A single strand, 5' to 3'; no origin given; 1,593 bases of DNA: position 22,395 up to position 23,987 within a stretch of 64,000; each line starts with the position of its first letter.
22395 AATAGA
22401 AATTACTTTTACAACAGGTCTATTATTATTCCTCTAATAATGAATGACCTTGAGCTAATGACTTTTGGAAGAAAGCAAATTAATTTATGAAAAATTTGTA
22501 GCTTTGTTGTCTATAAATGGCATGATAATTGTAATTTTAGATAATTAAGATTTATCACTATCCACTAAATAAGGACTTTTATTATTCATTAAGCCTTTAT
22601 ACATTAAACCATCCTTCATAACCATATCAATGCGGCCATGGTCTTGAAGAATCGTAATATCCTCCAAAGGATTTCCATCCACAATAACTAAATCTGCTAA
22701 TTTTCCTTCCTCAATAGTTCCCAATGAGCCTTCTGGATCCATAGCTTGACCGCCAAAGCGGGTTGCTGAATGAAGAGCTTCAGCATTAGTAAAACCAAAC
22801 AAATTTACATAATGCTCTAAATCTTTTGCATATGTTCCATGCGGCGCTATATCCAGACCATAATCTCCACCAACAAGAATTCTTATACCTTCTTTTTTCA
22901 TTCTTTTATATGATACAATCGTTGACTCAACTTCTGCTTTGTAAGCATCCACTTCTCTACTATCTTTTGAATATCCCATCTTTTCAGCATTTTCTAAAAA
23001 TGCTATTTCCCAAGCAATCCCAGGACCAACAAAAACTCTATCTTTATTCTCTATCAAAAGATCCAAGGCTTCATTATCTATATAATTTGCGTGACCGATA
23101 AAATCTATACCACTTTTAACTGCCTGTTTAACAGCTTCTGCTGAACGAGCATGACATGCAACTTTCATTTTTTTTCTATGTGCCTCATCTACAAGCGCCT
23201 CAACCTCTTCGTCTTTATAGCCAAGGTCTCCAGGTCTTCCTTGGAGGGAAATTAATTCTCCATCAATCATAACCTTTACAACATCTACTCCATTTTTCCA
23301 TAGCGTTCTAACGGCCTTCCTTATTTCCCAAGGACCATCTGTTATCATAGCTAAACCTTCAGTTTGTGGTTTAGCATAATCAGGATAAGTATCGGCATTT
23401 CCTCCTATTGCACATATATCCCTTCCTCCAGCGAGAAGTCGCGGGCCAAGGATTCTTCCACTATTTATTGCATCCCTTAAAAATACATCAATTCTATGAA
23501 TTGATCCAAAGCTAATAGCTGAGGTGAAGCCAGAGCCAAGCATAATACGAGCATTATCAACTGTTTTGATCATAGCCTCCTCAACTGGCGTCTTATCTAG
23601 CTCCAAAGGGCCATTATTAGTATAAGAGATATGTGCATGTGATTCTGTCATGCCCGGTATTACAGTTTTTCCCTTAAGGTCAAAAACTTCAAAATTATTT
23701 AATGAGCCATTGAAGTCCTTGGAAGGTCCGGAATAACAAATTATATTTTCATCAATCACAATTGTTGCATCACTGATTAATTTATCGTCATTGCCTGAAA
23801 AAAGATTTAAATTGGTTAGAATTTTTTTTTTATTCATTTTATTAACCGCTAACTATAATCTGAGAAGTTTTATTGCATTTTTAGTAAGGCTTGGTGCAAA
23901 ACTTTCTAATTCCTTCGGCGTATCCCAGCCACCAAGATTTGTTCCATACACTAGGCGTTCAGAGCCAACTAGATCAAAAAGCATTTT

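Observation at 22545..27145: Five-gene minus-strand operon: Rieske alpha, NTF2-like, ABM monooxygenase-like, Amidohydro_2, amidohydrolase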

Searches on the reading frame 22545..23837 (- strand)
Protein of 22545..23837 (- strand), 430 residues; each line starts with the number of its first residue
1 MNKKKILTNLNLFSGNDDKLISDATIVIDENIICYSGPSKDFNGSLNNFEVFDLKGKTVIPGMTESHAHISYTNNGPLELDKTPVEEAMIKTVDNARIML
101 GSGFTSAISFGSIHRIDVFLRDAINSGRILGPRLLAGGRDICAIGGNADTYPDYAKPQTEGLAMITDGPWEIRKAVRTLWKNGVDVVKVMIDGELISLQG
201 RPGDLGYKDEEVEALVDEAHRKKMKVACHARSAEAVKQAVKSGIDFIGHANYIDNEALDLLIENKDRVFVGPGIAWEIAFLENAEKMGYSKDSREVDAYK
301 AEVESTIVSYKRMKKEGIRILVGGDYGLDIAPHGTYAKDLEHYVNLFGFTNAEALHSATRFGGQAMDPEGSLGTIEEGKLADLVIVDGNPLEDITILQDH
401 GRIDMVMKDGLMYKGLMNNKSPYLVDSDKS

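Call 3: search_protein_families(library=pfam, proteins=[window:22545-23837:-], max_evalue=0.01)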
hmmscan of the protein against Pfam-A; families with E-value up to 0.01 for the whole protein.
window:22545-23837:- (430 aa): 3 families
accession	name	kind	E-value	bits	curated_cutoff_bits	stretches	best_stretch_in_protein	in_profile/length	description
PF01979.26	Amidohydro_1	-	2.3e-28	99.9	25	1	58-410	1-342/345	Amidohydrolase family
PF07969.17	Amidohydro_3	-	1e-15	58.7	29.7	2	50-106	1-68/472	Amidohydrolase family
PF17760.6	UvrA_inter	-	0.0088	16.4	23.3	0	175-245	36-101/109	UvrA interaction domain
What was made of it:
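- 22545..23837 (-): Binuclear-metal Amidohydro_1 enzyme (430 aa) of the Xaa-Pro dipeptidase / Arg carboxypeptidase / ochratoxinase group. PF01979 matches (call 3).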

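Call 4: search_protein_families(library=ncbifam, proteins=[window:22545-23837:-], max_evalue=0.01)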
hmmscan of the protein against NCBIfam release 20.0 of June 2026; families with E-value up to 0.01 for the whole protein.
window:22545-23837:- (430 aa): 29 families (the best 25 are shown)
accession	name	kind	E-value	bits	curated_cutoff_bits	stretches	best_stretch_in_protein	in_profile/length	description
NF051886.1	XaaProDiPepCaul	equivalog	8.3e-79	265.4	500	1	17-414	12-398/398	Xaa-Pro dipeptidase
TIGR01224.1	hutI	equivalog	4.2e-15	55.4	298.15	2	329-410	290-375/377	imidazolonepropionase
NF005540.0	PRK07203.1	equivalog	1.2e-08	34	444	1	6-73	3-71/444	putative aminohydrolase SsnA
NF005557.0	PRK07228.1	equivalog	2.3e-08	33.2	522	1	352-391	340-379/445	5'-deoxyadenosine deaminase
NF004995.0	PRK06380.1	subfamily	4.3e-08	32.5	567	1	8-94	6-86/418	metal-dependent hydrolase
TIGR03314.1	Se_ssnA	subfamily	1.6e-07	30.5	455.5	1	7-87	3-84/441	putative selenium metabolism protein SsnA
NF006055.0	PRK08203.1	equivalog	2e-07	29.9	532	1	7-70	9-71/455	8-oxoguanine deaminase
TIGR02967.1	guan_deamin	equivalog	4.3e-07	29.3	375.4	0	350-389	324-363/401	guanine deaminase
NF006679.0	PRK09228.1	subfamily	5.3e-07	28.7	351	0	19-71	27-80/433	guanine deaminase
NF006549.0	PRK09045.1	equivalog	1.3e-06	27.3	540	1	351-390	343-382/444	TRZ/ATZ family hydrolase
NF005552.0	PRK07213.1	equivalog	3.1e-06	26.3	294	0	8-71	5-60/382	chlorohydrolase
NF006056.0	PRK08204.1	subfamily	7.2e-06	25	391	0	349-390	342-383/449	hypothetical protein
NF004701.0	PRK06038.1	equivalog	7.2e-06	24.9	609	0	8-73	9-69/432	N-ethylammeline chlorohydrolase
TIGR00221.1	nagA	equivalog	2.8e-05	23.2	225.65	0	340-389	320-369/380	N-acetylglucosamine-6-phosphate deacetylase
NF004801.0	PRK06151.1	subfamily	5.4e-05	22.2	416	0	13-70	14-67/491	chlorohydrolase family protein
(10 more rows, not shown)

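Call 13: search_solved_structures(query=window:22545-23837:-, max_evalue=0.001)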
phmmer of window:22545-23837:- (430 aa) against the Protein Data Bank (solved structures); distinct sequences matched with E-value up to 0.001: 24.
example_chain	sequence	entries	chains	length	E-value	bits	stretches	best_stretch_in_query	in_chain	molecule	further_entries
2qs8_A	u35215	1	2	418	2.2e-61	211.5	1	7-416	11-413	Xaa-Pro Dipeptidase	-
9kov_A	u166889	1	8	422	1.5e-49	172.6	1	19-414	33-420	trum-mut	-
3mtw_A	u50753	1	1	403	2.1e-46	162.2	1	48-412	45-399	L-Arginine carboxypeptidase Cc2672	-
8ihq_A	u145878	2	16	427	5.2e-42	147.7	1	49-414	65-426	Amidohydrolase family protein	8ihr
8ihs_A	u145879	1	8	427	2.3e-41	145.6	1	49-414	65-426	Amidohydrolase family protein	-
8j85_A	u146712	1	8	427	2.8e-41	145.3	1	49-414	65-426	Amidohydrolase family protein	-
9l36_A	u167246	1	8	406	3.4e-41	145.1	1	49-414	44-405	Amidohydrolase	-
3feq_A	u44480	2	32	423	6.2e-41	144.2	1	45-414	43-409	PUTATIVE AMIDOHYDROLASE | PROLIDASE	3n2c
3mkv_A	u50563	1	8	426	6.9e-41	144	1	46-414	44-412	PUTATIVE AMIDOHYDROLASE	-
3be7_A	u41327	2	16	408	1e-40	143.4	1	50-414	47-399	Zn-dependent arginine carboxypeptidase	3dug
9l2o_B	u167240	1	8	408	2.7e-40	142.1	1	13-414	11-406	Imidazolonepropionase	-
8yag_A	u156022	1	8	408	1.1e-39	140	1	13-414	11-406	Imidazolonepropionase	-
8yak_A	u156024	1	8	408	4.5e-39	138.1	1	13-414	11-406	Imidazolonepropionase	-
9l2t_G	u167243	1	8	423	9.5e-38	133.7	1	12-414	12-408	Amide hydrolase LlADH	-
9l6p_A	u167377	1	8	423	1.8e-37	132.8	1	12-414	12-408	LlADH-WT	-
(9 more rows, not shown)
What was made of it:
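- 22545..23837 (-): PDB 2qs8 matches at 2e-61, Cc2672 at 2e-46 and ochratoxinase at 2e-32 (call 13).
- Closest known: COG1228 amidohydrolases. Same: Matches are at 2e-61 to 2e-32 over the full length (call 13).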
